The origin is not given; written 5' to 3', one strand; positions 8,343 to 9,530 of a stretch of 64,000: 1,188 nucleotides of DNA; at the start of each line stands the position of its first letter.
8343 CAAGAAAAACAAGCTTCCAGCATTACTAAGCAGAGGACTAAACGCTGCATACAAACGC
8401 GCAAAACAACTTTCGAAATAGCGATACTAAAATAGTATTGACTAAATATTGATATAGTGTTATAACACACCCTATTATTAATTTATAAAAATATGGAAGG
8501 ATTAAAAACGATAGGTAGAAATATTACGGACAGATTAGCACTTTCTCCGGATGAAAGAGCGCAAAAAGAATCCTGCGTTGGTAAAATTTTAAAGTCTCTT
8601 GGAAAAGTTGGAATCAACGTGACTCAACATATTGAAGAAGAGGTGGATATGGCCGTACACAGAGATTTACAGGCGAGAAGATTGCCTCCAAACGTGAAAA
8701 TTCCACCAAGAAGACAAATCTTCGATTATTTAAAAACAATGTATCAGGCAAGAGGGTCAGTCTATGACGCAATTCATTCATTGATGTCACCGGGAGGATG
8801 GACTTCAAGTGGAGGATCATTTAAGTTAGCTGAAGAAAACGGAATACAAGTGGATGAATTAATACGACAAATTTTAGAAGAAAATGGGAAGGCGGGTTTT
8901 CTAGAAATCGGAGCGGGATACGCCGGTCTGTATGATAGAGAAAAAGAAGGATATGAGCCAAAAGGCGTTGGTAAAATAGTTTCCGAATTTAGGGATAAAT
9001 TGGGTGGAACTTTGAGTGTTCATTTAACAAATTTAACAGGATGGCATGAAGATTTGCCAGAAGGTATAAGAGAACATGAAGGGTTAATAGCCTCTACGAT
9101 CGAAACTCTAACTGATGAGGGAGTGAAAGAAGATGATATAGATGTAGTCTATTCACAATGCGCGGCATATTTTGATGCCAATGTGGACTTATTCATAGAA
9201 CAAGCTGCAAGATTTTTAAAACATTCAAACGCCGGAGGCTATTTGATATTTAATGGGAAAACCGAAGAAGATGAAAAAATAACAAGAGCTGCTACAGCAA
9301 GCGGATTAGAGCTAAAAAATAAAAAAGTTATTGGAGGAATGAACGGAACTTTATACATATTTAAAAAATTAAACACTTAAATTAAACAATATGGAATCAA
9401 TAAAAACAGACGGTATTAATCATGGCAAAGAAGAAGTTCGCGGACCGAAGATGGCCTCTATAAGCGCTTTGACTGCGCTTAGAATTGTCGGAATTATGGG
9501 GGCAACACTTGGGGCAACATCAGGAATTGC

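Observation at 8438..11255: Three-gene envelope/secreted cassette with its own promoter, inserted inside the proline operon (proB-proC | cassette | proA)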

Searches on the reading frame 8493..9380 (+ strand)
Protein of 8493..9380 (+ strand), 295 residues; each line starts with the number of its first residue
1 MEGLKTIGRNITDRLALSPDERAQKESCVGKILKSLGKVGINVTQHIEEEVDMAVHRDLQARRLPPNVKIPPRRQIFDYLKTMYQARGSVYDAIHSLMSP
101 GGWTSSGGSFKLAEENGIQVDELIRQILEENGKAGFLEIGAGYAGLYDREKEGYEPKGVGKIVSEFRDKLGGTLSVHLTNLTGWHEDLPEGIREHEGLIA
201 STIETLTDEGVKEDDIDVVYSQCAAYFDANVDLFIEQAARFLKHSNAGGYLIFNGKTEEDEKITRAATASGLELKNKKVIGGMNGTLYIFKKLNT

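Call 3: search_protein_families(library=pfam, proteins=[window:8493-9380:+], max_evalue=0.1)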
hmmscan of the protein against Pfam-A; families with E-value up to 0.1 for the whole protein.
window:8493-9380:+ (295 aa): 0 families

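Call 8: search_protein_families(library=ncbifam, proteins=[window:8493-9380:+], max_evalue=0.1)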
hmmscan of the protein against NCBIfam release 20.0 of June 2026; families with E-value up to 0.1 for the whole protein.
window:8493-9380:+ (295 aa): 0 families

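Call 9: search_protein_families(library=phrogs, proteins=[window:8493-9380:+], max_evalue=0.1)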
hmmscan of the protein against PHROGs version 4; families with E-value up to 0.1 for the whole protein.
window:8493-9380:+ (295 aa): 1 family
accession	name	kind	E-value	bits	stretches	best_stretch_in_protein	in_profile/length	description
phrog_24318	-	unknown function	0.0049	17.9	1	111-132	28-49/70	-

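Call 10: search_solved_structures(query=window:8493-9380:+, max_evalue=10)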
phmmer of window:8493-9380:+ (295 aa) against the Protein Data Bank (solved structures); distinct sequences matched with E-value up to 10: 10.
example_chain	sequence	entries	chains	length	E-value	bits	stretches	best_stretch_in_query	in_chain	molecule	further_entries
8crx_B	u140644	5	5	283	0.7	12.7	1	234-285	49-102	30S ribosomal protein S2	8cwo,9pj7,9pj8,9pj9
6dzi_8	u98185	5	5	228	0.78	12.5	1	233-285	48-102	30S ribosomal protein S2 | Small ribosomal subunit protein uS2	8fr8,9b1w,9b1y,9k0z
9rvj_A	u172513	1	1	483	0.9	12.3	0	75-107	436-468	Tetrapodal ancestor of L-amino acid oxidase: Q225H - W377I double mutant with phenylalanin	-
9t73_B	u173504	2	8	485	0.93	12.3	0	75-107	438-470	Tetrapodal ancestor of L-amino acid oxidases: I224A-Q225H-P361-PREGA-L367 bound to phenyla | Tetrapodal ancestor of L-amino acid oxidase: I224A-Q225H-P361-PREGA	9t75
9rum_A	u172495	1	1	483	1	12.1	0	75-107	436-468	Tetrapodal ancestor of L-amino acid oxidase: Q225A mutant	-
9run_A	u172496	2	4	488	1.1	12.1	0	75-107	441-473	Tetrapodal ancestor of L-amino acid oxidase: Q225H-W377I double mutant | Tetrapodal ancestor of L-amino acid oxidases: W377I mutant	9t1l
8xt7_A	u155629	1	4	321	1.1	12.1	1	199-253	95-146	Arsenite methyltransferase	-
9qs1_A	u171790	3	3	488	1.1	12.1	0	75-107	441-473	Tetrapodal ancestor of L-amino acis oxidases | Tetrapodal ancestor of L-amino acid oxidases | Tetrapodal ancestor of L-amino acid oxidases co-crystallised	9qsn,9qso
9rvh_A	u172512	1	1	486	1.1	12.1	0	75-107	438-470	Tetrapodal ancestor of L-amino acid oxidase: Q225A-Loop (P361-PREGA-L367) mutant with phen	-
5o5j_V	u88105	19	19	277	1.1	12.1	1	233-285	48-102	30S ribosomal protein S2 | Small ribosomal subunit protein uS2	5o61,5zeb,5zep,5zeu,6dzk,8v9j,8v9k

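Call 26: find_homologous_proteins(query=window:8493-9380:+, max_evalue=0.001)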
Query window:8493-9380:+ (295 aa): 65 proteins with E <= 0.001 among 2166 candidates.
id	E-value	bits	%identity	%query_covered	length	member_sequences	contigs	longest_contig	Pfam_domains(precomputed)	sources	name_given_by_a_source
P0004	4.4e-193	658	100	100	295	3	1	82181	-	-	-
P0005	1.3e-133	463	70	99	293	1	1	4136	-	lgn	-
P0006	4.6e-112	392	61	95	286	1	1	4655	-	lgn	-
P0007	7.3e-112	392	60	96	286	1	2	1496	-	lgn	-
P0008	2.3e-105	370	57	96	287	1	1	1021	-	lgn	-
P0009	2.4e-100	354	56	95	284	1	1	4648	-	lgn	-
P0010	4.0e-96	340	53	96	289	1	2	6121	-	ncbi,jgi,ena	ncbi:MAG: hypothetical protein WCT36_03850 [Candidatus Gracilibacteria bacterium]|jgi:hypothetical p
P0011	2.4e-93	331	50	97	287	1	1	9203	-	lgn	-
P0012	2.8e-91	324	50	95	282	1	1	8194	-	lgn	-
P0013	1.5e-87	312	52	94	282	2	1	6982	-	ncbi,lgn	-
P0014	1.7e-87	312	52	95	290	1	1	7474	-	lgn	-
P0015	2.4e-64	236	45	86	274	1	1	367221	-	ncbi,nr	ncbi:hypothetical protein P9J64_13585 [Deltaproteobacteria bacterium IMCC39524]|nr:hypothetical prot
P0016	2.1e-63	233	43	96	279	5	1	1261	-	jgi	jgi:hypothetical protein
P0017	9.7e-63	231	41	98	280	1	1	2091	-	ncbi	-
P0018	3.9e-62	229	46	83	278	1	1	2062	-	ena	-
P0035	1.1e-53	201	38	90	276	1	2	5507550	-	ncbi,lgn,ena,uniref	ncbi:hypothetical protein [Pelagibius sp.]|uniref:hypothetical protein n=1 Tax=Pelagibius sp. TaxID=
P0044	1.2e-48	184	43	88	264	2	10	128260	-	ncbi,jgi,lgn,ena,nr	ncbi:hypothetical protein HOC80_02815 [archaeon]|jgi:hypothetical protein|nr:hypothetical protein [a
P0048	3.3e-47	180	36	90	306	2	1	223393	-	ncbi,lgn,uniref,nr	ncbi:Uncharacterised protein [Yersinia massiliensis]|uniref:hypothetical protein n=1 Tax=Yersinia ma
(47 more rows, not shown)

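Call 28: find_encoding_contigs(protein=P0048, flank=6000, max_places=3)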
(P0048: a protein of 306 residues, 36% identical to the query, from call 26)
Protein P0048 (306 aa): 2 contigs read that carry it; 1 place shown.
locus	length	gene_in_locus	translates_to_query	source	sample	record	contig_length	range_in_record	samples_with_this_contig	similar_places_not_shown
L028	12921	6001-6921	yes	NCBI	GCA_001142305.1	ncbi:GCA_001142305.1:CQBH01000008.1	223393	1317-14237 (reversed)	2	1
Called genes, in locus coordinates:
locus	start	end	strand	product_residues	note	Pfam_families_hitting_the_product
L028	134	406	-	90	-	PF10762:DUF2583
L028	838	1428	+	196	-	PF01195:Pept_tRNA_hydro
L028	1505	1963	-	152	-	-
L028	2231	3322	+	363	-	PF01926:MMR_HSR1, PF02421:FeoB_N, PF06071:YchF-GTPase_C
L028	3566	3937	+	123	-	-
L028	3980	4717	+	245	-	PF13795:HupE_UreJ_2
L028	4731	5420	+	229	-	-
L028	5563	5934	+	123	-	-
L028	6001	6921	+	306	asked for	-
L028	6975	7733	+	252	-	-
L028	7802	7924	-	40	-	-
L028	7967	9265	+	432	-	PF05977:MFS_3, PF07690:MFS_1, PF05978:UNC-93 (weak)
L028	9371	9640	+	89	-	PF02583:Trns_repr_metal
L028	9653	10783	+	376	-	PF03824:NicO, PF25971:CzcB_N, PF03824:NicO, PF13386:DsbD_2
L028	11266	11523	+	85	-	PF09857:YjhX_toxin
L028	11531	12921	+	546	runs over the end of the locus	PF13489:Methyltransf_23, PF05175:MTS, PF13847:Methyltransf_31, PF08241:Methyltransf_11, PF08242:Methyltransf_12, PF13649:Methyltransf_25, PF13489:Methyltransf_23, PF13649:Methyltransf_25, +9 more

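Call 29: find_encoding_contigs(protein=P0035, flank=6000, max_places=2)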
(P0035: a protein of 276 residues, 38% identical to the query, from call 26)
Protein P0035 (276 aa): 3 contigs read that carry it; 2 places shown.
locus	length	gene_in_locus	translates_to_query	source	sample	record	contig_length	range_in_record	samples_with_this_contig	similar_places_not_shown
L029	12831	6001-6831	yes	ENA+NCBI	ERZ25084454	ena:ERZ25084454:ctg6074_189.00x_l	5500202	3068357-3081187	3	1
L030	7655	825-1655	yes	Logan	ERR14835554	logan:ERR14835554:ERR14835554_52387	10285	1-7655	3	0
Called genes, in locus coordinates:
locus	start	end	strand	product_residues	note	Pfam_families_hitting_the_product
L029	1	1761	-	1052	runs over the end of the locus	PF00873:ACR_tran, PF03176:MMPL, PF02355:SecD_SecF_C (weak)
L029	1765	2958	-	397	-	PF25917:BSH_RND, PF25876:HH_MFP_RND, PF25944:Beta-barrel_RND, PF25954:Beta-barrel_RND_2, PF25967:RND-MFP_C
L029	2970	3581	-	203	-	PF00376:MerR, PF13411:MerR_1, PF09278:MerR-DNA-bind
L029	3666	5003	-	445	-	PF05977:MFS_3, PF07690:MFS_1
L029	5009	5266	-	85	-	PF02583:Trns_repr_metal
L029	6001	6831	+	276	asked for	-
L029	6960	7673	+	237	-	-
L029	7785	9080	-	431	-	PF11741:AMIN, PF01520:Amidase_3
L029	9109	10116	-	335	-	-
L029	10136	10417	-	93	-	PF02583:Trns_repr_metal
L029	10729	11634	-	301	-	PF00126:HTH_1, PF03466:LysR_substrate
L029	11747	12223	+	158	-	PF12680:SnoaL_2 (weak), PF13577:SnoaL_4 (weak), PF13474:SnoaL_3, PF14534:DUF4440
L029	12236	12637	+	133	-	PF07291:MauE (weak), PF07681:DoxX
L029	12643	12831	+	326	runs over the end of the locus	PF08240:ADH_N, PF00107:ADH_zinc_N, PF13602:ADH_zinc_N_2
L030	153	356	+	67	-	-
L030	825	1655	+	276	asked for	-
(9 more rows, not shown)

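Call 30: find_encoding_contigs(protein=P0015, flank=6000, max_places=2)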
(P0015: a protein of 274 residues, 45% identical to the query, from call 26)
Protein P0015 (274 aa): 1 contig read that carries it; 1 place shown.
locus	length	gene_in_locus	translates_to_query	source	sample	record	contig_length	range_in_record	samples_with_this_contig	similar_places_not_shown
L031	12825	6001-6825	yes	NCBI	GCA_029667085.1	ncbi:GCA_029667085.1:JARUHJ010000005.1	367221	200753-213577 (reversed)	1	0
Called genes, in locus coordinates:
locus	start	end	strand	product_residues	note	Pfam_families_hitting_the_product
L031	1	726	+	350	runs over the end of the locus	-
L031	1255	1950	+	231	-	PF00027:cNMP_binding, PF13545:HTH_Crp_2, PF00325:Crp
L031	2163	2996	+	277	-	-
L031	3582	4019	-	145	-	PF20346:DUF6641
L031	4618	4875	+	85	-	-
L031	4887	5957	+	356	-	PF07759:DUF1615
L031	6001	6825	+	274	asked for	-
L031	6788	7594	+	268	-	PF01841:Transglut_core (weak)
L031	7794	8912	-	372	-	-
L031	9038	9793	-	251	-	-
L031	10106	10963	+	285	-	-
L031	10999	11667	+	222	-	PF13191:AAA_16 (faint), PF13173:AAA_14 (weak), PF13401:AAA_22 (faint), PF00004:AAA (weak)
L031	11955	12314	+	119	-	-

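Call 31: find_encoding_contigs(protein=P0044, flank=6000, max_places=2)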
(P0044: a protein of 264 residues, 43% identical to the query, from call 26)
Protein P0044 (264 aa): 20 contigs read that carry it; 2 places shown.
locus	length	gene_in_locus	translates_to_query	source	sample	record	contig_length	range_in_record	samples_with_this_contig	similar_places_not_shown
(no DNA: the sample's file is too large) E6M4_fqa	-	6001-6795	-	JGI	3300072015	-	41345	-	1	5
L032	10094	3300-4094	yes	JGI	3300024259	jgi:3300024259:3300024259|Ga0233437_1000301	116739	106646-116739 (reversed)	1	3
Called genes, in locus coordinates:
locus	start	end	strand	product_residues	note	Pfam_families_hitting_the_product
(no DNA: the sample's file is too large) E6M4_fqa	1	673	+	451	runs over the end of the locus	PF02310:B12-binding, PF04055:Radical_SAM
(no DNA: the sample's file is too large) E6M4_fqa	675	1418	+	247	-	PF01928:CYTH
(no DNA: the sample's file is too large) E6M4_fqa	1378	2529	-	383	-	-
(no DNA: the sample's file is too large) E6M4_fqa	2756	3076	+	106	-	-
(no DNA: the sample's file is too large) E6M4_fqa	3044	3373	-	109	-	-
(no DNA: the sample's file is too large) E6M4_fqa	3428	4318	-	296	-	-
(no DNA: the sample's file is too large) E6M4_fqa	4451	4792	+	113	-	-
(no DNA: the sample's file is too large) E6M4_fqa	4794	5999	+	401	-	-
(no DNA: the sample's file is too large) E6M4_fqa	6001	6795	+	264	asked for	-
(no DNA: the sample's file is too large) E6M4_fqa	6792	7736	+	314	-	PF07759:DUF1615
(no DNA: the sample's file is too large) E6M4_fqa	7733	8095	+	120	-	-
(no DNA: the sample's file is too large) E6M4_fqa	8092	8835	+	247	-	-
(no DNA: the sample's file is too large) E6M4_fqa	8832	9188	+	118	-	-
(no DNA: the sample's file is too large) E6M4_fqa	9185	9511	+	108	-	-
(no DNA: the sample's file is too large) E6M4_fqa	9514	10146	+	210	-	-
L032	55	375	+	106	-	-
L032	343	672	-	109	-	-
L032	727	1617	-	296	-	-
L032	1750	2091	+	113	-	-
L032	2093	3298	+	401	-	-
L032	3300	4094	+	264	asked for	-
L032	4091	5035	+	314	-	PF07759:DUF1615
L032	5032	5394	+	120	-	-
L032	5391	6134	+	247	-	-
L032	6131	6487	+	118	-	-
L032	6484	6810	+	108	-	-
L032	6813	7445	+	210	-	-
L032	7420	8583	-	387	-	PF01136:Peptidase_U32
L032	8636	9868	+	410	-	-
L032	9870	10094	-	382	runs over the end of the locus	-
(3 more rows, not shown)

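Call 39: search_solved_structures(query=A3, max_evalue=10, show_alignments=2)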
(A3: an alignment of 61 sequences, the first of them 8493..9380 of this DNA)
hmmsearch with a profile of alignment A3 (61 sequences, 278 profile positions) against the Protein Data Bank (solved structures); distinct sequences matched with E-value up to 10: 17.
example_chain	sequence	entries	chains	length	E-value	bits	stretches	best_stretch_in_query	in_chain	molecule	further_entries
3bkw_A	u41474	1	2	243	0.073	15.5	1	195-239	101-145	S-adenosylmethionine dependent methyltransferase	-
6d6y_A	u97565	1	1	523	0.11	14.8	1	116-234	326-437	AprA Methyltransferase 2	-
8xt7_A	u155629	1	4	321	0.15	14.4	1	188-237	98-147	Arsenite methyltransferase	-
3don_A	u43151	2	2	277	0.18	14.2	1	55-91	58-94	Shikimate dehydrogenase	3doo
1vl5_A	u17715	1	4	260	0.19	14.1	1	200-237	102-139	unknown conserved protein BH2331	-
6cca_A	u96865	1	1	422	0.33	13.3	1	117-241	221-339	DisA protein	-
2o57_A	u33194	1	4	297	0.57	12.5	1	198-263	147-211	putative sarcosine dimethylglycine methyltransferase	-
9whw_B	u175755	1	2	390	0.58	12.5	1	103-155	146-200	N-methyltransferase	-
4n0b_A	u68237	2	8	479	0.81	12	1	31-82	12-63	HTH-type transcriptional regulatory protein GabR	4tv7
4mgr_A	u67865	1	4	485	0.83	12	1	31-82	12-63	HTH-type transcriptional regulatory protein GabR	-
5eg5_A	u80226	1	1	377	0.84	12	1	188-249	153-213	Arsenic methyltransferase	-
4kw7_A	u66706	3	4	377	0.84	12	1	188-249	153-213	Arsenic methyltransferase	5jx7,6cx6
4fr0_A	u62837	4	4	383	0.86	11.9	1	188-249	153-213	Arsenic methyltransferase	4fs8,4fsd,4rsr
3u4k_A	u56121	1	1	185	0.96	11.8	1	81-114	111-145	Fimbria adhesin protein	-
1xtp_A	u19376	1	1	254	1.1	11.6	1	189-256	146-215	LMAJ004091AAA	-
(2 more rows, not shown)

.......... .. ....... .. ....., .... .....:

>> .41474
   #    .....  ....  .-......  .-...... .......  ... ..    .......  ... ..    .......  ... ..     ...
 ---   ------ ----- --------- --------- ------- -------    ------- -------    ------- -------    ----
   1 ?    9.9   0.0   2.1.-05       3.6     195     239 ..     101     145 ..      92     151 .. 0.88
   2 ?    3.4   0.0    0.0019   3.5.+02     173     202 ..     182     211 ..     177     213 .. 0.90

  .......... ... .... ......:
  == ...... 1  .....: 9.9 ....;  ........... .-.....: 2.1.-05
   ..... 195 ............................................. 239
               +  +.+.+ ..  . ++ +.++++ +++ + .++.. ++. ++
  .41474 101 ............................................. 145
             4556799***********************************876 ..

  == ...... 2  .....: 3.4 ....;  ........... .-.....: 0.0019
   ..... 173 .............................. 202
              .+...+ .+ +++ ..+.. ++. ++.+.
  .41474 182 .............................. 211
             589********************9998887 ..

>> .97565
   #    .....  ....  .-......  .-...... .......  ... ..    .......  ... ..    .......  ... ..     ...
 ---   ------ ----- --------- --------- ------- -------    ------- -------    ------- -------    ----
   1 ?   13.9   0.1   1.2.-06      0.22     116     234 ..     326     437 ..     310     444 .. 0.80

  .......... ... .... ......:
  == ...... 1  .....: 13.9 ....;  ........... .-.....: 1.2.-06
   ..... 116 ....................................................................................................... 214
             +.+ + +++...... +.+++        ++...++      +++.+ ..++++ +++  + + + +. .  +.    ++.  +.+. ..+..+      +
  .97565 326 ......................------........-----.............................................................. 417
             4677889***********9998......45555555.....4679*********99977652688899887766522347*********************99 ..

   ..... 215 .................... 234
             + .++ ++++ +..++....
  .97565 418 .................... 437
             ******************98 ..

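Call 40: search_protein_families(library=pfam, alignment_id=A3, max_evalue=0.01)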
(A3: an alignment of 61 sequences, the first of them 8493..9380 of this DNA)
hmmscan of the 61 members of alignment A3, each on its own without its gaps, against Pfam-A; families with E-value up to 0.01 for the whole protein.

A. member 1, window:8493-9380:+ (295 aa): 0 families

B. families by the number of members that match (of 61 scanned): 2 families
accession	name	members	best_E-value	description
PF08241.18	Methyltransf_11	22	7.1e-06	Methyltransferase domain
PF13847.12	Methyltransf_31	4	0.00072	Methyltransferase domain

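Call 45: predict_structure(alignment_id=A3)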
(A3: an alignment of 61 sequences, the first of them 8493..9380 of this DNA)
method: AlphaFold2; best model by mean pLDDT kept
length: 295 residues; sequences in the alignment: 61
mean_pLDDT: 94.3   pTM: 0.92
mean pLDDT of the five models: 94.3, 94.2, 93.3, 93.1, 92.3
residues with pLDDT >= 90: 258; 70-90: 36; 50-70: 1; < 50: 0
segments of 3 or more residues with pLDDT < 50: none
pLDDT, mean of each block of 10 residues (from residue 1): 77 90 97 98 96 94 91 94 94 88 78 93 98 98 92 93 97 98 96 98 98 98 95 98 97 98 98 97 95 94
secondary structure, 60 per line:
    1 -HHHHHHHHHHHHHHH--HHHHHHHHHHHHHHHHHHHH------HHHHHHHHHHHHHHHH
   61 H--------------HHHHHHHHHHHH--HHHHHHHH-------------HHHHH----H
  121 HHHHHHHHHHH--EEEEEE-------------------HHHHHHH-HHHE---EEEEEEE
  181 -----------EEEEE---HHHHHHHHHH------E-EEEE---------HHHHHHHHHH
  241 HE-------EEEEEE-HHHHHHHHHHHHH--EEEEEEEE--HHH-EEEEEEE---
elements in order: H2-16 H19-38 H45-61 H76-87 H90-97 H111-115 H120-131 E134-139 H159-165 E174-180 E192-196 H200-209 E218-221 H231-241 E250-255 H257-269 E272-279 E286-292

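Call 48: fold_search(model_id=the predicted structure, library=pdb)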
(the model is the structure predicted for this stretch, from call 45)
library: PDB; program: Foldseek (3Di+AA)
matches with E <= 10: 1181; with E <= 0.001: 199
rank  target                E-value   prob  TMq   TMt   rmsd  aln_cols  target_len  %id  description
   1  6d6y                  4.7e-07  1.00  0.43  0.27  12.8       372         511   12  AprA Methyltransferase 2 - GNAT didomain in complex with SAH (released 2018-05-09)
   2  5evj_B                4.5e-06  1.00  0.34  0.33   6.1       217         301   14  X-ray crystal structure of CrArsM, an arsenic (III) S-adenosylmethionine methyltransferase from Chlamydomonas reinhard (released 2016-11-30)
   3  5thy_A                4.5e-06  1.00  0.38  0.31  14.6       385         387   11  Crystal structure of SeMet-Substituted CurJ carbon methyltransferase (released 2016-10-19)
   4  6f5z_B                6.0e-06  1.00  0.34  0.42   8.4       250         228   13  Complex between the Haloferax volcanii Trm112 methyltransferase activator and the Hvo_0019 putative methyltransferase (released 2018-07-11)
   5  3lpm_A                8.6e-06  1.00  0.34  0.44   7.0       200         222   14  Crystal structure of putative methyltransferase small domain protein from Listeria monocytogenes (released 2010-02-23)
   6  5thy_B                1.0e-05  1.00  0.39  0.33  17.5       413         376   11  Crystal structure of SeMet-Substituted CurJ carbon methyltransferase (released 2016-10-19)
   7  2o57_D                1.1e-05  1.00  0.36  0.39   6.9       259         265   13  Crystal Structure of a putative sarcosine dimethylglycine methyltransferase from Galdieria sulphuraria (released 2006-12-19)
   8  8bgt_A                1.1e-05  1.00  0.31  0.29  19.4       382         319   11  O-Methyltransferase Plu4890 in complex with SAM (released 2023-03-08)
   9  8xt7_B                1.2e-05  1.00  0.35  0.35   5.7       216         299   16  The crystal structure of human AS3MT (released 2025-01-15)
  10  7wmc_B                1.2e-05  1.00  0.37  0.45   9.4       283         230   12  Crystal structure of macrocyclic peptide 1 bound to human Nicotinamide N-methyltransferase (released 2022-08-31)
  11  1sg9_A                1.2e-05  1.00  0.33  0.35  14.0       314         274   12  Crystal structure of Thermotoga maritima protein HEMK, an N5-glutamine methyltransferase (released 2004-08-17)
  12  2o57_A                1.3e-05  1.00  0.37  0.38   4.7       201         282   17  Crystal Structure of a putative sarcosine dimethylglycine methyltransferase from Galdieria sulphuraria (released 2006-12-19)
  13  6f5z_A                1.7e-05  1.00  0.33  0.42   9.6       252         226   12  Complex between the Haloferax volcanii Trm112 methyltransferase activator and the Hvo_0019 putative methyltransferase (released 2018-07-11)
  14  5evj_A                1.7e-05  1.00  0.32  0.31   8.7       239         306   13  X-ray crystal structure of CrArsM, an arsenic (III) S-adenosylmethionine methyltransferase from Chlamydomonas reinhard (released 2016-11-30)
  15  5mpt                  1.7e-05  1.00  0.38  0.31  17.1       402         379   12  Structure of the citrinin polyketide synthase CMeT domain (released 2017-02-22)
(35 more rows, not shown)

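Call 58: search_dna_similar(query=window:8493-9380:+, collection=plasmids, mode=protein, max_evalue=0.00001, max_rows=15)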
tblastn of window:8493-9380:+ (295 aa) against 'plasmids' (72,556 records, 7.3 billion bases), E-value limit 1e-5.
Records with a match: 265; places in all: 268; records where one place covers at least 80% of the query: 260.
Best place of each record, by identity: <60% 265.
By first word of the organism name: Klebsiella 178; Enterobacter 58; Escherichia 11; Phytobacter 6; Citrobacter 5; Serratia 3; Raoultella 1; Rhizobium 1; Shinella 1; Pluralibacter 1.
By predicted mobility (MOB-suite, as given by PLSDB): conjugative 183; non-mobilizable 74; mobilizable 8.
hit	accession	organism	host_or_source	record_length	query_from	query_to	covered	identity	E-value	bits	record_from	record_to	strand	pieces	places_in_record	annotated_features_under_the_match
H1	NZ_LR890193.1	Klebsiella pneumoniae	Homo sapiens,wound swab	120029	31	295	90%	37.7%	3e-53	194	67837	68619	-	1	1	hypothetical protein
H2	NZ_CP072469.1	Klebsiella quasipneumoniae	Homo sapiens,blood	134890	31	295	90%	37.7%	3e-53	194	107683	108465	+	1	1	hypothetical protein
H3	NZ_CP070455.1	Klebsiella quasipneumoniae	Homo sapiens,blood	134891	31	295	90%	37.7%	3e-53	194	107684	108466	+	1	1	hypothetical protein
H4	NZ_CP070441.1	Klebsiella quasipneumoniae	Homosapiens,blood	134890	31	295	90%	37.7%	3e-53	194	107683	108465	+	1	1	hypothetical protein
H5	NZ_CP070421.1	Klebsiella quasipneumoniae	Homo sapiens,blood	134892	31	295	90%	37.7%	3e-53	194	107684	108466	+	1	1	hypothetical protein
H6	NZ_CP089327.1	Klebsiella pneumoniae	pure culture,raw milk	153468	31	295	90%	37.7%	3e-53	194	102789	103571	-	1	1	hypothetical protein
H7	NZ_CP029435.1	Klebsiella quasipneumoniae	Homo sapiens,Peri-rectal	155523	31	295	90%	37.7%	3e-53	194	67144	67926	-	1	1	hypothetical protein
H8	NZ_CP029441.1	Klebsiella quasipneumoniae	Hospital waste water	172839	31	295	90%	37.7%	3e-53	194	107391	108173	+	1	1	hypothetical protein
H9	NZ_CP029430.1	Klebsiella quasipneumoniae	Hospital waste water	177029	31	295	90%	37.7%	3e-53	194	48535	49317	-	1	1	hypothetical protein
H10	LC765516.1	Klebsiella pneumoniae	Homo sapiens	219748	31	295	90%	37.7%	3e-53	194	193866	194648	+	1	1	hypothetical protein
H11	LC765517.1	Klebsiella pneumoniae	Homo sapiens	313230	31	295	90%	37.7%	3e-53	194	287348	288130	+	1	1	hypothetical protein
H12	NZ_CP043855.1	Enterobacter hormaechei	Homo sapiens,pure culture,rectal screen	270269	49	295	84%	40.3%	7e-53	192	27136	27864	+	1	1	hypothetical protein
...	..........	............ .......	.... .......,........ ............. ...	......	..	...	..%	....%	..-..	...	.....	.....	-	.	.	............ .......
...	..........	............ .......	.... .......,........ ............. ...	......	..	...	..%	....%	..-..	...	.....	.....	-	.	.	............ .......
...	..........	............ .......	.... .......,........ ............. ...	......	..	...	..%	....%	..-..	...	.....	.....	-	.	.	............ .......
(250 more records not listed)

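Call 59: get_annotated_region(hit=H1, flank=9000)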
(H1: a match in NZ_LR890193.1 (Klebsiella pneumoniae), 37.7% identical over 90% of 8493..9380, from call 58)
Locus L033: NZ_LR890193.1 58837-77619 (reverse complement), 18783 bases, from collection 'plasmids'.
description: Klebsiella pneumoniae strain INF133 isolate INF133 plasmid 5, complete sequence
organism: Klebsiella pneumoniae (NCBI taxid 573)
taxonomy: Bacteria; Pseudomonadota; Gammaproteobacteria; Enterobacterales; Enterobacteriaceae; Klebsiella; Klebsiella pneumoniae
host: -; source: Homo sapiens,wound swab; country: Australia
typing (MOB-suite, as given by PLSDB): conjugative; replicon IncFIA,IncFII,rep_cluster_2183; relaxase MOBF,MOBF; mating-pair formation MPF_F
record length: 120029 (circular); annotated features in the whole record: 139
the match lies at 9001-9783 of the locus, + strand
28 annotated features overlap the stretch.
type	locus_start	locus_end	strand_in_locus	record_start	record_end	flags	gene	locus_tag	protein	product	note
CDS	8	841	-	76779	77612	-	-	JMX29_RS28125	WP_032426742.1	N-6 DNA methylase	GO:0006306 - DNA methylation [Evidence IEA]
CDS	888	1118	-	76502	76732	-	-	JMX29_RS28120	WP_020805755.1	hypothetical protein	-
CDS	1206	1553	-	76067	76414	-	-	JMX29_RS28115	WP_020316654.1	hypothetical protein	-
CDS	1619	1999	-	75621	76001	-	-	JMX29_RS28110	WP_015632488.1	hypothetical protein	-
CDS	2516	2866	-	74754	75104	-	-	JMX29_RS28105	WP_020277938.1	hypothetical protein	-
CDS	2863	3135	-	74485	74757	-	-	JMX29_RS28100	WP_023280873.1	hypothetical protein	-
CDS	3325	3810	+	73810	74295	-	-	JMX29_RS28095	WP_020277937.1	hypothetical protein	-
CDS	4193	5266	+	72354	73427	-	-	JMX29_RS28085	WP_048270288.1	IS481 family transposase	-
CDS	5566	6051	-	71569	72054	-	-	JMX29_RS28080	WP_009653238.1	GNAT family N-acetyltransferase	-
CDS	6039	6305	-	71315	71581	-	-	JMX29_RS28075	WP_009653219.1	DUF1778 domain-containing protein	-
CDS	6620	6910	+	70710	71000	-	-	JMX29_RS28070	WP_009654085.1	hypothetical protein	-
CDS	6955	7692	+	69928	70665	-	-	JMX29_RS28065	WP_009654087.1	HupE/UreJ family protein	-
CDS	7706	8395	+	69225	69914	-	-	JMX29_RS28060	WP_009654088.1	hypothetical protein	-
CDS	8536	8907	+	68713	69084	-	-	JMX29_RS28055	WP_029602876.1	hypothetical protein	-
CDS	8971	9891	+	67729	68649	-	-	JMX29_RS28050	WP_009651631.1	hypothetical protein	-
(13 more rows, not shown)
